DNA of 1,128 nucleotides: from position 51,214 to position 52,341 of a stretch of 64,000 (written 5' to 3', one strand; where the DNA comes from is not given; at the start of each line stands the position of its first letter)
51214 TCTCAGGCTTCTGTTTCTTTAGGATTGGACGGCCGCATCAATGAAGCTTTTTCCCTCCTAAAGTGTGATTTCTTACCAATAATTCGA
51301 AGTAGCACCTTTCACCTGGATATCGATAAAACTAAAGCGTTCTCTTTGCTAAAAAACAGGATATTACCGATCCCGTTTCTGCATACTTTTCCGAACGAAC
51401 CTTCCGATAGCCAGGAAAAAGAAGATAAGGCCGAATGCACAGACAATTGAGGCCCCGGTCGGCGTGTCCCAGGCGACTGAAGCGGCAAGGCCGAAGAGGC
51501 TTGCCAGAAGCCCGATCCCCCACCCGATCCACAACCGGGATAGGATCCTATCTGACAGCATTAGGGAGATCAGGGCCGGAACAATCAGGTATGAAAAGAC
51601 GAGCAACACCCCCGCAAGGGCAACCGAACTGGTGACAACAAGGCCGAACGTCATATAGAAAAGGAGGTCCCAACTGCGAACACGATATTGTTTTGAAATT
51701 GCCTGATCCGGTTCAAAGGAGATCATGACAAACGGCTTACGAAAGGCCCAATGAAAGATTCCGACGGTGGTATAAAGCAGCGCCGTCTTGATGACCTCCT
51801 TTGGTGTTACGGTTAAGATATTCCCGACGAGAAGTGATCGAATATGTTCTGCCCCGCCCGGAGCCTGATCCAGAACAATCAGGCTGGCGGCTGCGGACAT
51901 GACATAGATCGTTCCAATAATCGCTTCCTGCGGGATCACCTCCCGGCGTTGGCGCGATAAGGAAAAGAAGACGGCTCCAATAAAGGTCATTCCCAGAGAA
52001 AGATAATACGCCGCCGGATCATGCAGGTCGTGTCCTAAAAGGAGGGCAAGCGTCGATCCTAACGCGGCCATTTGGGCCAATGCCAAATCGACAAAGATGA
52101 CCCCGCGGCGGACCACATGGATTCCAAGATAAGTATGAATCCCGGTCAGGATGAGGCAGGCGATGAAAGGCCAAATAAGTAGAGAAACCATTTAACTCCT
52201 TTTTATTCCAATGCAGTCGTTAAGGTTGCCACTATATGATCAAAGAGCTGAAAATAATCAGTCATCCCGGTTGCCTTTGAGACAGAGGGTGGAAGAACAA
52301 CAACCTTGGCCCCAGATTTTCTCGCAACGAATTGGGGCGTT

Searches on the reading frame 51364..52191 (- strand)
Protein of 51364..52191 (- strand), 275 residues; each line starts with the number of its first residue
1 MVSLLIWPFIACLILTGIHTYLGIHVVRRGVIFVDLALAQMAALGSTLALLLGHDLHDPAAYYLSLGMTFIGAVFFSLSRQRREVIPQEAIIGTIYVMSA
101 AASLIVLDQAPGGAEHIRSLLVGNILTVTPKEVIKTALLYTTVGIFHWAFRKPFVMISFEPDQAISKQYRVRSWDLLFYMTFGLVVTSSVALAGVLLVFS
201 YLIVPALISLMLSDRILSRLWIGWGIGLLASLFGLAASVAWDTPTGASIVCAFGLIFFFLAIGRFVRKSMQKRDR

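Call 34: search_protein_families(library=pfam, proteins=[window:51364-52191:-])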
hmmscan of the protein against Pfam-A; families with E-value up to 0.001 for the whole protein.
window:51364-52191:- (275 aa): 2 families
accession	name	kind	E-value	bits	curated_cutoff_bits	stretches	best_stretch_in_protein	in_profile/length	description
PF00950.22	ABC-3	-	2.1e-33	116.4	20.1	1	3-260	3-254/258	ABC 3 transport family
PF01032.23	FecCD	-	7.7e-08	32.2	26.5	1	39-260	80-307/311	FecCD transport family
